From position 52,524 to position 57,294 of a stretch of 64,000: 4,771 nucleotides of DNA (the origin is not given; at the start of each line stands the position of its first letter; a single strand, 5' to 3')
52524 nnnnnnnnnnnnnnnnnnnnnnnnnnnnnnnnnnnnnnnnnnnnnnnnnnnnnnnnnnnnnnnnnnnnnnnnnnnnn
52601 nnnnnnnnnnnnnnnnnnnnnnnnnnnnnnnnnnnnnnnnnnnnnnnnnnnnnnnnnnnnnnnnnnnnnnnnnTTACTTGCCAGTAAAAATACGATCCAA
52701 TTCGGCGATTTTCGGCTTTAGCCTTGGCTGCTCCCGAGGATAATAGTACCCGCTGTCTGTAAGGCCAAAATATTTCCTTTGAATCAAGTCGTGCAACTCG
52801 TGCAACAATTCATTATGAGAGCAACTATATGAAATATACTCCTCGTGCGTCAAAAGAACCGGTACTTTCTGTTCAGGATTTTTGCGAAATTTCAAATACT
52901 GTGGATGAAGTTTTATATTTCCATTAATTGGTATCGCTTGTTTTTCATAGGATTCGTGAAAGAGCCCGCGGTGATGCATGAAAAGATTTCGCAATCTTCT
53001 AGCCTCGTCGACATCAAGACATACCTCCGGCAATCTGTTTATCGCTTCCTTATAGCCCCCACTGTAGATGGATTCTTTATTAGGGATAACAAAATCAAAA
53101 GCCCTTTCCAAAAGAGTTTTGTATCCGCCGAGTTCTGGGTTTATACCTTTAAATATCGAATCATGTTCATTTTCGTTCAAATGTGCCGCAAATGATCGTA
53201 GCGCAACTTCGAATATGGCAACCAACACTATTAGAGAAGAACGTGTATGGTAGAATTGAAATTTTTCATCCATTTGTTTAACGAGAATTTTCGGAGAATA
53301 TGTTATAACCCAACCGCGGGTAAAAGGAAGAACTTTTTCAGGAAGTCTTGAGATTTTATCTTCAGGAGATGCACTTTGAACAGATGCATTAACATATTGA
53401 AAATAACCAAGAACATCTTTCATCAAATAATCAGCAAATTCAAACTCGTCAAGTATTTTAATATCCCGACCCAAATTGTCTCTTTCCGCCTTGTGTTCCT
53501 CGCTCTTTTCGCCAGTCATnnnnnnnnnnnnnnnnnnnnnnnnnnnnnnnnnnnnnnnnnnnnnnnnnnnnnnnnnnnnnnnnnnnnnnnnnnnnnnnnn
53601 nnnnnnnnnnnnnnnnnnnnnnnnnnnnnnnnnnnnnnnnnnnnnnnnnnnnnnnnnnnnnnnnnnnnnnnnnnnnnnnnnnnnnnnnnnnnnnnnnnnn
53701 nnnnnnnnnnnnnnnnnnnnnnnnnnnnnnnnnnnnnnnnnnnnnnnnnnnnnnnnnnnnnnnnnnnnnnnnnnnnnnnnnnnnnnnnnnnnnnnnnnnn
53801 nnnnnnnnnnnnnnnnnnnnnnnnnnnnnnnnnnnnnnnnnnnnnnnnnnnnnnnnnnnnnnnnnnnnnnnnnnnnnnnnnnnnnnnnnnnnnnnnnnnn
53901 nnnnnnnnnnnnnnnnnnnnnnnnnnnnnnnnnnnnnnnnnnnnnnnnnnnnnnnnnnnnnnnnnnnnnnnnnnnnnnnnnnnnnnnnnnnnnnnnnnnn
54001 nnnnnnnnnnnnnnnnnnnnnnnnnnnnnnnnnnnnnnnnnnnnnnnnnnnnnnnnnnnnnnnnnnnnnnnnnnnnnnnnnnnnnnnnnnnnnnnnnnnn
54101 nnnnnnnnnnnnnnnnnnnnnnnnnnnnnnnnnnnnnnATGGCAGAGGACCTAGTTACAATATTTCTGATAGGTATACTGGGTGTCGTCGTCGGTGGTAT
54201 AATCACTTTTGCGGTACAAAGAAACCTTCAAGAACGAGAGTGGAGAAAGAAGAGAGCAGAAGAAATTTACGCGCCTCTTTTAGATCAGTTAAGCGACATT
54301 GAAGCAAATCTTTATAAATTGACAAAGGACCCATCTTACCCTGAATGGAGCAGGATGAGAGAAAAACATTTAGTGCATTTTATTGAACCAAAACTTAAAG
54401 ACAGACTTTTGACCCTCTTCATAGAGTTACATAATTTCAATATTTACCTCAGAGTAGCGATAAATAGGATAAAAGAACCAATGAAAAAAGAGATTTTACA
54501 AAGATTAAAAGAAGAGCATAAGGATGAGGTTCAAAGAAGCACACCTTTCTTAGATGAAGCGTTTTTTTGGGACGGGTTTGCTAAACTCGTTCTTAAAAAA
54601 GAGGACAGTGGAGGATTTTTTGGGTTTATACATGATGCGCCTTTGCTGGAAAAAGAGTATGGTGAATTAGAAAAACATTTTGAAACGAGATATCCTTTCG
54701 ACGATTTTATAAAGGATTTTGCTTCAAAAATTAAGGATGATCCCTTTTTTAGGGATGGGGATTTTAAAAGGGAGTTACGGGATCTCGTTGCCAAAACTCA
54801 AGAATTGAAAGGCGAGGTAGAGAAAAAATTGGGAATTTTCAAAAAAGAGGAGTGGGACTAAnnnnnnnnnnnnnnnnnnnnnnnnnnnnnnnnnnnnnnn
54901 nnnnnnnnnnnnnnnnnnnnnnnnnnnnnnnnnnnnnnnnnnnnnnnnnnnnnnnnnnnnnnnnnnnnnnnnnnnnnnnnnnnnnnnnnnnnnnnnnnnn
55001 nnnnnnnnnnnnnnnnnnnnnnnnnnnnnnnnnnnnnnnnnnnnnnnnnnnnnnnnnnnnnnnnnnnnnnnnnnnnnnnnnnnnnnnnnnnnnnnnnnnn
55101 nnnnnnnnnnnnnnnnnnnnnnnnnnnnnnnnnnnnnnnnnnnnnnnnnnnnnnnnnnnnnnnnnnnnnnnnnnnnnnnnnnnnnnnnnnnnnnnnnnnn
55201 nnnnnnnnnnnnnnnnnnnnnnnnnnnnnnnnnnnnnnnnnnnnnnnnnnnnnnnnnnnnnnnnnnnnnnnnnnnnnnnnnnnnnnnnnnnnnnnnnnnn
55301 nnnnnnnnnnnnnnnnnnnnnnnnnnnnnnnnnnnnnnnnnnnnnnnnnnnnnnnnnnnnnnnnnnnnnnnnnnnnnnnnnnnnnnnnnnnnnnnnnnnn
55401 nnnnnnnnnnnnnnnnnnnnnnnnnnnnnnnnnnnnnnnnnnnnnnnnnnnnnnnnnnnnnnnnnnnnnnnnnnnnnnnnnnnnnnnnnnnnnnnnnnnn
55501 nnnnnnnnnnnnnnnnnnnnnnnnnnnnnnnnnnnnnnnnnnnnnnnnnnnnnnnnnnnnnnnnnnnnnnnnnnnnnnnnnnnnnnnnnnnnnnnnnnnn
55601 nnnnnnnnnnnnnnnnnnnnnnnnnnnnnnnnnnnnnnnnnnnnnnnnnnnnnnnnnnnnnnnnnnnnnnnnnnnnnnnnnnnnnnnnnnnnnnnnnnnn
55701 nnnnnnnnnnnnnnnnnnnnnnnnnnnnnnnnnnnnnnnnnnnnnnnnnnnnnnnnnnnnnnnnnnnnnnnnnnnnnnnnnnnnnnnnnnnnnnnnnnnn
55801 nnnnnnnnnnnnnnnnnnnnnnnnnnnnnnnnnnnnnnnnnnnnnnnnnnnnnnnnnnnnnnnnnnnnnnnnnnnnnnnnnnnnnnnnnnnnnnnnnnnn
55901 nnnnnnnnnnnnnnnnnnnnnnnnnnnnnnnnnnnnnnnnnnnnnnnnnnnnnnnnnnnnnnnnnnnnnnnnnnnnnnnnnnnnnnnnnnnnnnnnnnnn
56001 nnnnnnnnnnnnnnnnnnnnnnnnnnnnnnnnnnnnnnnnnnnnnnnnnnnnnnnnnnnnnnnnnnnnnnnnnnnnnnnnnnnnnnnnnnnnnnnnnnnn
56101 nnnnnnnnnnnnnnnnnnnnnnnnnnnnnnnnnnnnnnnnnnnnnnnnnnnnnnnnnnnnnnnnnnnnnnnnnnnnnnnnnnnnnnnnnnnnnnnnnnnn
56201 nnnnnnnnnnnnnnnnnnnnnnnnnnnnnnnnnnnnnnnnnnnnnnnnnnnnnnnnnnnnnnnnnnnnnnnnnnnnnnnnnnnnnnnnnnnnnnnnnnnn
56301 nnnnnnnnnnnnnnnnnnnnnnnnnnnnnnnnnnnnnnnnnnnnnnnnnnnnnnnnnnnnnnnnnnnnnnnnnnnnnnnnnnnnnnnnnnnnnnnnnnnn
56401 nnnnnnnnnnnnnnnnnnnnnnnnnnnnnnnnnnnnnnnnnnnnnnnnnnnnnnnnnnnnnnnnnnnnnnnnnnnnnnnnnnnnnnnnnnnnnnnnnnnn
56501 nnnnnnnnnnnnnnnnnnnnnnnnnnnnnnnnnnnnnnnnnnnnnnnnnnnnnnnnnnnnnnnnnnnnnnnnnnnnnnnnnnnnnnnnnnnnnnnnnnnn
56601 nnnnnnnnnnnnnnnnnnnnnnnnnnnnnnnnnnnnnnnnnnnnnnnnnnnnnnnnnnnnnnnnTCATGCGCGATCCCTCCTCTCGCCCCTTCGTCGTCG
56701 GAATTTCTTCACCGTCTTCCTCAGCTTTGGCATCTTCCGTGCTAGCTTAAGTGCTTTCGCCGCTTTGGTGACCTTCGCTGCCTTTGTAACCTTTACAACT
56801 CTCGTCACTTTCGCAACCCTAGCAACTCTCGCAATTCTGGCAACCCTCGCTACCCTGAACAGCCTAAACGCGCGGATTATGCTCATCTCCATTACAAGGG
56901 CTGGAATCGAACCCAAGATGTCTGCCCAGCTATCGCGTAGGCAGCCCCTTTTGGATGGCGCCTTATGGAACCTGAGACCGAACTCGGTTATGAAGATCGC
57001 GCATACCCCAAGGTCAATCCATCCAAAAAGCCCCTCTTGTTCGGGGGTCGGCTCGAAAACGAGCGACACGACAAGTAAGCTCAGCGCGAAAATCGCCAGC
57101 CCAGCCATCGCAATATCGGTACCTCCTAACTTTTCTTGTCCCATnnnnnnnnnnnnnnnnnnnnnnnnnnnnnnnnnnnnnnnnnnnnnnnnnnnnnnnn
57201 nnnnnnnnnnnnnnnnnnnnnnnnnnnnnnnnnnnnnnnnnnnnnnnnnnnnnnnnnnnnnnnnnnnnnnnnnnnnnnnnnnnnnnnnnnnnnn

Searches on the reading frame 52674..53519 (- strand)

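Call 6: search_protein_families(library=pfam, proteins=[window:52674-53519:-], max_evalue=0.1)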
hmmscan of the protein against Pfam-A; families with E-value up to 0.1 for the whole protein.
window:52674-53519:- (281 aa): 1 family
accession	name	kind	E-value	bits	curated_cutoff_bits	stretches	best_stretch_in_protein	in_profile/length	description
PF17185.10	NlpE_C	-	0.0053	17.5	22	1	180-223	13-56/90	NlpE C-terminal OB domain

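Call 7: search_protein_families(library=phrogs, proteins=[window:52674-53519:-], max_evalue=0.1)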
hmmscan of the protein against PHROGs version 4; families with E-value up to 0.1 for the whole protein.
window:52674-53519:- (281 aa): 0 families

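Call 56: search_protein_families(library=padloc, proteins=[window:52674-53516:-], max_evalue=0.05)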
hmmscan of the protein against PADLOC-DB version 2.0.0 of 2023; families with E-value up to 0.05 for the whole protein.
window:52674-53516:- (280 aa): 0 families

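Call 57: search_protein_families(library=ncbifam, proteins=[window:52674-53516:-], max_evalue=0.05)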
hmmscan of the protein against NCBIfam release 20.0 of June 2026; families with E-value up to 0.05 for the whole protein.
window:52674-53516:- (280 aa): 0 families

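Call 117: search_protein_families(library=padloc, proteins=[window:52674-53516:-], max_evalue=0.001)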
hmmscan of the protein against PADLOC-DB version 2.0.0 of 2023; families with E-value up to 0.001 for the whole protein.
window:52674-53516:- (280 aa): 0 families

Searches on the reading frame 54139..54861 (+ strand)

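Call 6: search_protein_families(library=pfam, proteins=[window:54139-54861:+], max_evalue=0.1)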
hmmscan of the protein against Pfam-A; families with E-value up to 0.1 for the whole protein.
window:54139-54861:+ (240 aa): 1 family
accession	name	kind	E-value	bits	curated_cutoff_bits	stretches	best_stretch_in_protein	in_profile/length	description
PF09335.16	VTT_dom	-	0.015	16.2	33.9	1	4-42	15-53/123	VTT domain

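Call 7: search_protein_families(library=phrogs, proteins=[window:54139-54861:+], max_evalue=0.1)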
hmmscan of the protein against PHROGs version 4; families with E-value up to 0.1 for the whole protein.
window:54139-54861:+ (240 aa): 1 family
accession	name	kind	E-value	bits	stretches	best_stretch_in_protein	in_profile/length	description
phrog_6664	-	unknown function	0.075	14.5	0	3-62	3-65/97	-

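Call 56: search_protein_families(library=padloc, proteins=[window:54139-54858:+], max_evalue=0.05)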
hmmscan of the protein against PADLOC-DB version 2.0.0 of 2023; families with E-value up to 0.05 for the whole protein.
window:54139-54858:+ (240 aa): 0 families

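Call 57: search_protein_families(library=ncbifam, proteins=[window:54139-54858:+], max_evalue=0.05)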
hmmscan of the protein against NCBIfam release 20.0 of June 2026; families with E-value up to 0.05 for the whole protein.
window:54139-54858:+ (240 aa): 0 families

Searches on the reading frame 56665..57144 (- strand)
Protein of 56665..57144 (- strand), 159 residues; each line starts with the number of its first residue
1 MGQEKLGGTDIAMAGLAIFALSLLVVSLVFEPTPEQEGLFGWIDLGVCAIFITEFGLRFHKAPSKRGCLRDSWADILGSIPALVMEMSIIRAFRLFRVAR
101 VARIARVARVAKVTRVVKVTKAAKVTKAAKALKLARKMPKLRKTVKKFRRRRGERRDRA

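Call 18: search_protein_families(library=pfam, proteins=[window:56665-57144:-], max_evalue=0.01)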
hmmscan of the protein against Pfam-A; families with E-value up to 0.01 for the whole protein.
window:56665-57144:- (159 aa): 1 family
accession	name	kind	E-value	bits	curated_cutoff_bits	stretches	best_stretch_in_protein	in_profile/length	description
PF00520.37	Ion_trans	-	2.3e-09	37.3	25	1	17-116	10-117/241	Ion transport protein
